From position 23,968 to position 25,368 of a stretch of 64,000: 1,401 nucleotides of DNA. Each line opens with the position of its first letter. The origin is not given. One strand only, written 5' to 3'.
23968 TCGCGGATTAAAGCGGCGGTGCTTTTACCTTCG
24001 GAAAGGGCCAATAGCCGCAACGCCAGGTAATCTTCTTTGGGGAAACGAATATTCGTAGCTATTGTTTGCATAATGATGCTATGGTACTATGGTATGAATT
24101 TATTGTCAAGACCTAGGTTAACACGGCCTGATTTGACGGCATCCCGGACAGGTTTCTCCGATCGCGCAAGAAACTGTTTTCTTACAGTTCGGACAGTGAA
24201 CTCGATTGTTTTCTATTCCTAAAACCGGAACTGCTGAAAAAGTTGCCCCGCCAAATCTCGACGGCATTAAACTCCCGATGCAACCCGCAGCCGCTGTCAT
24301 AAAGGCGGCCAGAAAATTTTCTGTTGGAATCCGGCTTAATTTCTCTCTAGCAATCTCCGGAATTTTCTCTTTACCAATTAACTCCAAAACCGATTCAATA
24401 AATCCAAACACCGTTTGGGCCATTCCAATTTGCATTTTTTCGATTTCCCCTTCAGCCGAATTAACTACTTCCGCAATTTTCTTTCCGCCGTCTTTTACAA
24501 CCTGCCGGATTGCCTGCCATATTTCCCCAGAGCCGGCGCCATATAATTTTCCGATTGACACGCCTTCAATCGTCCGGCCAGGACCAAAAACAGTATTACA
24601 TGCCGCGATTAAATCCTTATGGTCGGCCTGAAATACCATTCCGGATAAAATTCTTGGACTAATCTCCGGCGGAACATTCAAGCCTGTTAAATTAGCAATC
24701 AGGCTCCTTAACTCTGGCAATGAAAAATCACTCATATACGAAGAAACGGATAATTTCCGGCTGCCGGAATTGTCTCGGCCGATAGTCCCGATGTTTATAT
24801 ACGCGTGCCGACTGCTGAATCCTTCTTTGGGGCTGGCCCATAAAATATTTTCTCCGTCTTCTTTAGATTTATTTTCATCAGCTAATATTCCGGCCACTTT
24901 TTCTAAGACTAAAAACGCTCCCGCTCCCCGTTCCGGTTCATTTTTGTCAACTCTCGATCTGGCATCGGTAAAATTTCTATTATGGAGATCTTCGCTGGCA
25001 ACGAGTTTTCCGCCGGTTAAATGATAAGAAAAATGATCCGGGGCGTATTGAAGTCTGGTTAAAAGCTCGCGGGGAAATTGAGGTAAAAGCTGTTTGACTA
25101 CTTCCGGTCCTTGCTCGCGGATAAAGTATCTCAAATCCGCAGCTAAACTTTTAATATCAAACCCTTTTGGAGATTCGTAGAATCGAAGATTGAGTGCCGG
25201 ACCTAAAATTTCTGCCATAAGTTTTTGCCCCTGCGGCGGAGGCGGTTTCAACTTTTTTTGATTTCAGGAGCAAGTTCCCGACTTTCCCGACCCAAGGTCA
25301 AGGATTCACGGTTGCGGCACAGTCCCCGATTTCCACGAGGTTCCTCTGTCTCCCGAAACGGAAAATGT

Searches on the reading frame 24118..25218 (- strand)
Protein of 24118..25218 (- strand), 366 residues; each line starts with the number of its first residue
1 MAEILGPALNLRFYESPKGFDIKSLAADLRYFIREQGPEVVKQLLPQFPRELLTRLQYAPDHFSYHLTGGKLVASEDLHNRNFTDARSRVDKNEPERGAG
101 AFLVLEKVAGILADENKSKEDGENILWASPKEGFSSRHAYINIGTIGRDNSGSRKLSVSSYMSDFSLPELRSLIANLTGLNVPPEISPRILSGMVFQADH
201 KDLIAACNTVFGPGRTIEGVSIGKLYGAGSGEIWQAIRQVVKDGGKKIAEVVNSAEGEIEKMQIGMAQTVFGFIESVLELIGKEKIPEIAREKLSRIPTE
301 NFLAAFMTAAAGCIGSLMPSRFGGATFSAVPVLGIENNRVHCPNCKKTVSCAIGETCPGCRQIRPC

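Call 4: search_protein_families(library=pfam, proteins=[window:24118-25218:-], max_evalue=1)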
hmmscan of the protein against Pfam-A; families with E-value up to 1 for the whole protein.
window:24118-25218:- (366 aa): 0 families

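Call 5: search_protein_families(library=padloc, proteins=[window:24118-25218:-], max_evalue=10)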
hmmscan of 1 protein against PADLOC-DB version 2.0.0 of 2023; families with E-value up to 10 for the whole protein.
window:24118-25218:- (366 aa): 0 families

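Call 6: search_protein_families(library=ncbifam, proteins=[window:24118-25218:-], max_evalue=10)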
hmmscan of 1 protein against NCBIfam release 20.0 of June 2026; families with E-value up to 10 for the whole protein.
window:24118-25218:- (366 aa): 1 family
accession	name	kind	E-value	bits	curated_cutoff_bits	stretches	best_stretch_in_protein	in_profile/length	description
NF003114.0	PRK04032.1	equivalog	0.23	11.3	148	1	197-243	32-78/172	CDP-2,3-bis-(O-geranylgeranyl)-sn-glycerol synthase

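Call 7: search_solved_structures(query=window:24118-25218:-, max_evalue=10)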
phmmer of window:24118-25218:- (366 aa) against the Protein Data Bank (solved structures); distinct sequences matched with E-value up to 10: 2.
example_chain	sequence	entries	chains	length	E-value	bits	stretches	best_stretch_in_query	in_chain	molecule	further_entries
5uv6_A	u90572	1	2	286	1.2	11.3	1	130-193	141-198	Opioid-binding protein/cell adhesion molecule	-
8cm1_A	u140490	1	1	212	1.8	10.7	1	166-203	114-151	Outer-membrane lipoprotein LolB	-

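Call 8: find_homologous_proteins(query=window:24118-25218:-, max_evalue=0.001)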
Query window:24118-25218:- (366 aa): 30 proteins with E <= 0.001 among 6252 candidates.
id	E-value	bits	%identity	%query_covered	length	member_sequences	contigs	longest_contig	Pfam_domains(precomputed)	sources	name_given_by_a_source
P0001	2.7e-243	824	100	100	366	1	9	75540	-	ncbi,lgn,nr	ncbi:hypothetical protein HYU89_04595 [Candidatus Collierbacteria bacterium]|nr:hypothetical protein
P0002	3.9e-185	633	80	99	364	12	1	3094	-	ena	-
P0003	1.8e-183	628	78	99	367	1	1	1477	-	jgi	-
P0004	2.2e-178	611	76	100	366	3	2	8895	-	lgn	-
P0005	4.0e-177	607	75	100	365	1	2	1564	-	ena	-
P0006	1.9e-175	601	75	100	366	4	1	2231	-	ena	-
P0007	2.0e-174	598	74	100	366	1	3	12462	-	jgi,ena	-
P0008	6.4e-174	596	74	100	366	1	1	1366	-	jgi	jgi:hypothetical protein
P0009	1.6e-172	592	72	100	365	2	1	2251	-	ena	-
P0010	1.4e-169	582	73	100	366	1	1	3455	-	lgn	-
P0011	3.7e-164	564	70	100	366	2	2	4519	-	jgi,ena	-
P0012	1.6e-163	562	69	100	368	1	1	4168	-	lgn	-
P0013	2.3e-163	561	71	100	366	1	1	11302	-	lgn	-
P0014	2.2e-158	545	68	100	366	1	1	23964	-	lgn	-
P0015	2.6e-150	518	65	100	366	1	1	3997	-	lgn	-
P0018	4.6e-108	380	51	100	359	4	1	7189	-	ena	-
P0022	1.6e-102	361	47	100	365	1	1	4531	-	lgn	-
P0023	4.4e-100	353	47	100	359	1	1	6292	-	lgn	-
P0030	1.0e-9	56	82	9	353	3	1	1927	-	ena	-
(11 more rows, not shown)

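Call 10: search_protein_families(library=phrogs, proteins=[window:24118-25218:-], max_evalue=10)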
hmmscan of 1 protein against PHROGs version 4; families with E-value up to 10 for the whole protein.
window:24118-25218:- (366 aa): 2 families
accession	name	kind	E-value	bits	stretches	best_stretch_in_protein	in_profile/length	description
phrog_29560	-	unknown function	0.2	13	1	209-236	51-78/111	-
phrog_4875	-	unknown function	1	10.6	1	334-362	7-38/77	-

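Call 14: find_encoding_contigs(protein=P0014, flank=10000, max_places=3)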
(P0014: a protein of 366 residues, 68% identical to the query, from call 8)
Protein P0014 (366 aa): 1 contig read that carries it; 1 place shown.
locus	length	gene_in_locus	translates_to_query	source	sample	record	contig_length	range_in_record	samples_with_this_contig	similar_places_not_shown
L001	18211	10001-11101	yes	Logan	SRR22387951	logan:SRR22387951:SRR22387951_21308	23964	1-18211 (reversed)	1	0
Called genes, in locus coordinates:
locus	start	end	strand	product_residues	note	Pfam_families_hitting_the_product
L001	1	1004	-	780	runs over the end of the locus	PF00912:Transgly, PF00905:Transpeptidase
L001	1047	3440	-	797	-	PF00912:Transgly, PF00905:Transpeptidase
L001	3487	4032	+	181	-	PF02224:Cytidylate_kin (faint), PF13189:Cytidylate_kin2, PF13238:AAA_18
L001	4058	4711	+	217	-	PF02517:Rce1-like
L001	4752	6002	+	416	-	PF01546:Peptidase_M20, PF07687:M20_dimer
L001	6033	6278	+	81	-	-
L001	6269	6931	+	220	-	PF08843:AbiEii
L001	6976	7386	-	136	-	PF02661:Fic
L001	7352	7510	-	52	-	-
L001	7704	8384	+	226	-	-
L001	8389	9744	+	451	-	-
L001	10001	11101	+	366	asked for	-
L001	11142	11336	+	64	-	PF18929:DUF5678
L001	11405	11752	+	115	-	-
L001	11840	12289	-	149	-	-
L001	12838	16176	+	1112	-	PF00317:Ribonuc_red_lgN, PF02867:Ribonuc_red_lgC, PF14890:Intein_splicing, PF14528:LAGLIDADG_3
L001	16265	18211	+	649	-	?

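Call 15: find_encoding_contigs(protein=P0007, flank=8000, max_places=3)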
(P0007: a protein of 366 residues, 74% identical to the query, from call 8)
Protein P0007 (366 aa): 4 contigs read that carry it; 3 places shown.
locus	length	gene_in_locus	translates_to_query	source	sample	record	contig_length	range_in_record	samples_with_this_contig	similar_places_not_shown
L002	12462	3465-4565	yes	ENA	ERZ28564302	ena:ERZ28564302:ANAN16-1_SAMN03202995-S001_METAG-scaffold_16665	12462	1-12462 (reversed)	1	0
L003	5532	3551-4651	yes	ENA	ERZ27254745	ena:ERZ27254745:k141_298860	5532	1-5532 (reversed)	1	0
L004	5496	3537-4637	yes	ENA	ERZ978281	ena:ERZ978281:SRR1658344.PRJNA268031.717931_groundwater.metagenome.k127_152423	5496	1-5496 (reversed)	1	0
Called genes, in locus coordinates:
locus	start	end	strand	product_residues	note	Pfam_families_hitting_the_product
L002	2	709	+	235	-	?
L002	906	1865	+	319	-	PF00294:PfkB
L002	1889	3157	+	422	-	PF05221:AdoHcyase, PF02826:2-Hacid_dh_C (weak), PF00670:AdoHcyase_NAD, PF07991:KARI_N (weak)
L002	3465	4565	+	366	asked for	-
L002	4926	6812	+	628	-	PF00317:Ribonuc_red_lgN, PF02867:Ribonuc_red_lgC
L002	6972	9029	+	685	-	PF00317:Ribonuc_red_lgN, PF02867:Ribonuc_red_lgC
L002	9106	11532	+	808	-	PF03477:ATP-cone, PF00317:Ribonuc_red_lgN, PF02867:Ribonuc_red_lgC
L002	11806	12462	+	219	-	?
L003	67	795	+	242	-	-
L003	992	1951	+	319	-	PF00294:PfkB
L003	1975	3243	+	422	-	PF05221:AdoHcyase, PF02826:2-Hacid_dh_C (weak), PF00670:AdoHcyase_NAD, PF07991:KARI_N (weak)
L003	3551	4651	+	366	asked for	-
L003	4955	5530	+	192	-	?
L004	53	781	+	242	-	-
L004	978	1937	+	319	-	PF00294:PfkB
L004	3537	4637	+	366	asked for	-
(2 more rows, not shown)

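Call 16: find_encoding_contigs(protein=P0013, flank=8000, max_places=3)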
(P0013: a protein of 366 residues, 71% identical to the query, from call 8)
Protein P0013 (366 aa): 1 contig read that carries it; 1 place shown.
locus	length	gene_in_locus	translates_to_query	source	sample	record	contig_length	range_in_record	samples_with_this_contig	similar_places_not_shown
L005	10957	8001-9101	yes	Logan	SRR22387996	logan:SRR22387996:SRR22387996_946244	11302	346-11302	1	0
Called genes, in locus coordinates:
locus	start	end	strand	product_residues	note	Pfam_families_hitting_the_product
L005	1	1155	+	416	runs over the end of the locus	PF01546:Peptidase_M20, PF07687:M20_dimer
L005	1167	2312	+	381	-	PF18933:PsbP_2 (weak)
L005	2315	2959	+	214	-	-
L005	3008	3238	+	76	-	-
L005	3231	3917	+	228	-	PF08843:AbiEii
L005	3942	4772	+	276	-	-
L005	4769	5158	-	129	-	PF02661:Fic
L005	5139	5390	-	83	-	PF04014:MazE_antitoxin (weak)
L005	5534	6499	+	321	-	PF00294:PfkB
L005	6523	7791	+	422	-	PF05221:AdoHcyase, PF02826:2-Hacid_dh_C (weak), PF00670:AdoHcyase_NAD, PF07991:KARI_N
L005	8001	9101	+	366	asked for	-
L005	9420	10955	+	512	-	?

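Call 18: find_encoding_contigs(protein=P0018, flank=8000, max_places=2)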
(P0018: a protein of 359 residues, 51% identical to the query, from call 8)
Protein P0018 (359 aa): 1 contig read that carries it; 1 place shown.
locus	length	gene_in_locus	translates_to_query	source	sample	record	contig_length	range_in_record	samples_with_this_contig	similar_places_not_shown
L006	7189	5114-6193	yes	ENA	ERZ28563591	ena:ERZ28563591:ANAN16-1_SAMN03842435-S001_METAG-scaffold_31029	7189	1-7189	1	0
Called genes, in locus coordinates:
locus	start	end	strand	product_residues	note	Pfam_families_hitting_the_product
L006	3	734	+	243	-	?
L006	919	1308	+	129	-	PF05168:HEPN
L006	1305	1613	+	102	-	PF01909:NTP_transf_2, PF18765:Polbeta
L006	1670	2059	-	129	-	PF01850:PIN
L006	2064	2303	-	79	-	-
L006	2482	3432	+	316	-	-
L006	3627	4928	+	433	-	PF13173:AAA_14, PF13635:DUF4143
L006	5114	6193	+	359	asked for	-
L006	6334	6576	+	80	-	-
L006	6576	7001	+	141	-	PF01850:PIN (weak)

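Call 19: find_encoding_contigs(protein=P0023, flank=8000, max_places=2)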
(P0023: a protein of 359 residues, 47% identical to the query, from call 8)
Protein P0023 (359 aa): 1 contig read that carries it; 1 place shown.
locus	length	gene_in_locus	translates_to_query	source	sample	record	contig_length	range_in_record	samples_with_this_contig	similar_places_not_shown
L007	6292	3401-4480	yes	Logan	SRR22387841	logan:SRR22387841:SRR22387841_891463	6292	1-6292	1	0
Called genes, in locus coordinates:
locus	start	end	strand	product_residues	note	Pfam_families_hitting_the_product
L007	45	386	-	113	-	-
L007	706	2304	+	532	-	PF01546:Peptidase_M20, PF07687:M20_dimer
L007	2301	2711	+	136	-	-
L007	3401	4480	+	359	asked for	-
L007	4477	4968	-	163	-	-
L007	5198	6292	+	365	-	?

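Call 20: find_encoding_contigs(protein=P0022, flank=8000, max_places=2)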
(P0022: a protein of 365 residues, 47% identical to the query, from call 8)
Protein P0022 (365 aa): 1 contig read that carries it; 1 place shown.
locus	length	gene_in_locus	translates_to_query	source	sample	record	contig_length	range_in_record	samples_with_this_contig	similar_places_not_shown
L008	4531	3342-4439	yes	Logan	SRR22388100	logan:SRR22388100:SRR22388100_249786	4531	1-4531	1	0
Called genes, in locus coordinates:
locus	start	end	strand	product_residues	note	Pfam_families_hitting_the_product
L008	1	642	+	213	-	?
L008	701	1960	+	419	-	PF01546:Peptidase_M20, PF07687:M20_dimer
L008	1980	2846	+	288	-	-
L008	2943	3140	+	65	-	PF05221:AdoHcyase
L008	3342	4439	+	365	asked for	-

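Call 21: predict_structure(alignment_id=A1)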
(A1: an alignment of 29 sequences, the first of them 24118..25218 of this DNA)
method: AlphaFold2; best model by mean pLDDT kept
length: 366 residues; sequences in the alignment: 29
mean_pLDDT: 79.3   pTM: 0.71
mean pLDDT of the five models: 79.3, 78.1, 73.6, 67.1, 63.5
residues with pLDDT >= 90: 92; 70-90: 207; 50-70: 32; < 50: 35
segments of 3 or more residues with pLDDT < 50: 1-8, 133-135, 313-336
pLDDT, mean of each block of 10 residues (from residue 1): 39 80 86 87 85 89 90 89 90 86 93 77 89 59 92 90 86 92 87 89 92 87 85 90 89 80 84 88 64 74 78 38 26 46 84 79 73
secondary structure, 60 per line:
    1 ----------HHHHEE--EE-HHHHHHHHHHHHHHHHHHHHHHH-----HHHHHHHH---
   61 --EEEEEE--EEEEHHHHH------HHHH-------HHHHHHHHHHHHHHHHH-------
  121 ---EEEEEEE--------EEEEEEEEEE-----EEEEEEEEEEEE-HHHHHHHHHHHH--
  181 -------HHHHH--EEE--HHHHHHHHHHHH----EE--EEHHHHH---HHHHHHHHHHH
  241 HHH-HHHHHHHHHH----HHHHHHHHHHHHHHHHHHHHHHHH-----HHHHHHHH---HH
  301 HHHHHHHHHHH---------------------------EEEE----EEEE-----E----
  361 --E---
elements in order: H11-14 H22-44 H50-57 E63-68 E71-74 H75-79 H86-89 H97-113 E124-130 E139-148 E154-165 H167-178 H188-192 E195-197 H200-211 H222-226 H230-243 H245-254 H259-282 H288-295 H299-311 E339-342 E347-350

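Call 22: search_protein_representatives(protein=window:24118-25218:-)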
Query: 366 residues. Proteins with E-value up to 0.001 (for the whole library): 7; up to 1e-10: 4; up to 1e-30: 4. The best 7 are listed.
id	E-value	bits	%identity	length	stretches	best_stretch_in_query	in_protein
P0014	7.0e-159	545.0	68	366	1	1-366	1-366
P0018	1.5e-108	379.5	52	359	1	1-366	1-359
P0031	8.1e-76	271.7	76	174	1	194-366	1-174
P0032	4.6e-49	183.7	71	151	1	239-366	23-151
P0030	3.3e-10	55.9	80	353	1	332-366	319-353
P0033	1.4e-04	37.4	65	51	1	1-50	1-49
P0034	9.5e-04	34.7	48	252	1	327-366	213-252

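Call 27: fold_search(model_id=the predicted structure, library=pdb)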
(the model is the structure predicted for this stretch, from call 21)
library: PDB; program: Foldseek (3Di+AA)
matches with E <= 10: 701; with E <= 0.001: 0
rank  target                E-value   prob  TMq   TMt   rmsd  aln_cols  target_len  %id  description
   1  8fcj_I                5.9e-02  0.15  0.13  0.10  19.9       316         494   10  Cryo-EM structure of Cascade-DNA (P23) complex in type I-B CAST system (released 2023-08-09)
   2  6ide_A                6.2e-02  0.33  0.19  0.27  22.2       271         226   14  Crystal structure of the Vibrio cholera VqmA-Ligand-DNA complex provides molecular mechanisms for drug design (released 2019-01-16)
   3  6tky_B                6.9e-02  0.10  0.12  0.11  26.1       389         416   11  Crystal structure of the DHR2 domain of DOCK10 in complex with CDC42 (released 2020-01-22)
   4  8a52_A                8.0e-02  0.44  0.19  0.19  29.2       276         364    9  Crystal structure of a chimeric LOV-Histidine kinase SB2F1 (asymmetrical variant, trigonal form with long c-axis) (released 2023-12-27)
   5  5lth                  9.3e-02  0.60  0.21  0.23  10.6       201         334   13  Crystal structure of the alpha subunit of heme dependent oxidative N-demethylase (HODM) in complex with the dimethylamin (released 2016-11-09)
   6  9t0n                  1.3e-01  0.15  0.16  0.17  20.3       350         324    9  Crystal structure of TagF (ACIAD2683) from Acinetobacter baylyi ADP1 (released 2025-11-12)
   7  5lte                  1.4e-01  0.33  0.16  0.17   9.2       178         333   13  Crystal structure of the alpha subunit of heme dependent oxidative N-demethylase (HODM) (released 2016-11-09)
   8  6kju_B                1.5e-01  0.41  0.20  0.28  13.5       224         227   12  Huge conformation shift of Vibrio cholerae VqmA dimer in the absence of target DNA provides insight into DNA-binding m (released 2019-11-13)
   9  8a3u                  1.8e-01  0.20  0.18  0.18  30.5       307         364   11  Crystal structure of a chimeric LOV-Histidine kinase SB2F1 (symmetrical variant, trigonal form with short c-axis) (released 2023-12-20)
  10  5gpo_B                2.0e-01  0.30  0.15  0.34  10.0       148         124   12  The sensor domain structure of the zinc-responsive histidine kinase CzcS from Pseudomonas Aeruginosa (released 2017-08-09)
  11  3eeh                  2.3e-01  0.44  0.17  0.39   7.6       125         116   10  The crystal structure of the domain of the putative light and redox sensing histidine kinase from Haloarcula marismortui (released 2008-11-04)
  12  8rvx_A                2.7e-01  0.25  0.14  0.12  14.0       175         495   16  Cph1 phytochrome PAS-GAF-PHY Y176H mutant (released 2025-03-12)
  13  3oml                  3.0e-01  0.15  0.08  0.06  10.6        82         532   13  Structure of full-length peroxisomal multifunctional enzyme type 2 from Drosophila melanogaster (released 2011-03-09)
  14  6hmj_D                3.5e-01  0.18  0.17  0.17  25.7       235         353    9  Structure of an RNA-binding Light-Oxygen-Voltage Receptor (released 2019-08-28)
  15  8i5f_A                3.5e-01  0.06  0.13  0.11  26.6       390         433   11  Crystal structure of the DHR-2 domain of DOCK10 in complex with Cdc42 (T17N mutant) (released 2023-03-15)
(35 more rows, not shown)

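Call 33: find_homologous_proteins(query=A3, max_evalue=0.01)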
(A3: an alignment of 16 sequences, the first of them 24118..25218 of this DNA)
Query A3 (16 sequences) (366 aa, profile of the alignment): 39 proteins with E <= 0.01 among 8000 candidates.
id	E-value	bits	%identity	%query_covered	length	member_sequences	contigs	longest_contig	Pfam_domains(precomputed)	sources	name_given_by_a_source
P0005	9.8e-172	589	75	100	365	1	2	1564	-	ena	-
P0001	2.8e-169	581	100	100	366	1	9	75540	-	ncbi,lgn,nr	ncbi:hypothetical protein HYU89_04595 [Candidatus Collierbacteria bacterium]|nr:hypothetical protein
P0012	1.4e-168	579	69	100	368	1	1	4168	-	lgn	-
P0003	2.4e-168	578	78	99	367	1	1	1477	-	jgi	-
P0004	2.4e-167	575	76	100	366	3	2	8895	-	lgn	-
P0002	2.8e-167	574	80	99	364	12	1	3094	-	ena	-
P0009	3.7e-167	574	72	100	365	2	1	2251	-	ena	-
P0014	5.2e-167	574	68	100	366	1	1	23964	-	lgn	-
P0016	1.2e-166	572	65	99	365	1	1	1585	-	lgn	-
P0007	2.2e-164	565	74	100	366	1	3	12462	-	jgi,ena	-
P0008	4.3e-163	561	74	100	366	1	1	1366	-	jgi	jgi:hypothetical protein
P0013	5.0e-163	560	71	100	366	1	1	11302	-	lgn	-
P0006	7.4e-163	560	75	100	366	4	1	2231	-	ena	-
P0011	1.2e-162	559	70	100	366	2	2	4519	-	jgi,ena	-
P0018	5.2e-162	557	51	100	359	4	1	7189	-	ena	-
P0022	1.1e-157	543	47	100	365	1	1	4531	-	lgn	-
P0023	5.2e-151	521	47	100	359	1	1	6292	-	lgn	-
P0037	4.7e-29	120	66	8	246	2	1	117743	-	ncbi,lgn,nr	ncbi:MAG: hypothetical protein HY376_01210 [Candidatus Blackburnbacteria bacterium]|nr:hypothetical 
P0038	3.7e-25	107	49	11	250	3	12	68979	-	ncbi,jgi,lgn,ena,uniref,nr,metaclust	ncbi:MAG: hypothetical protein A2782_04620 [Candidatus Blackburnbacteria bacterium RIFCSPHIGHO2_01_F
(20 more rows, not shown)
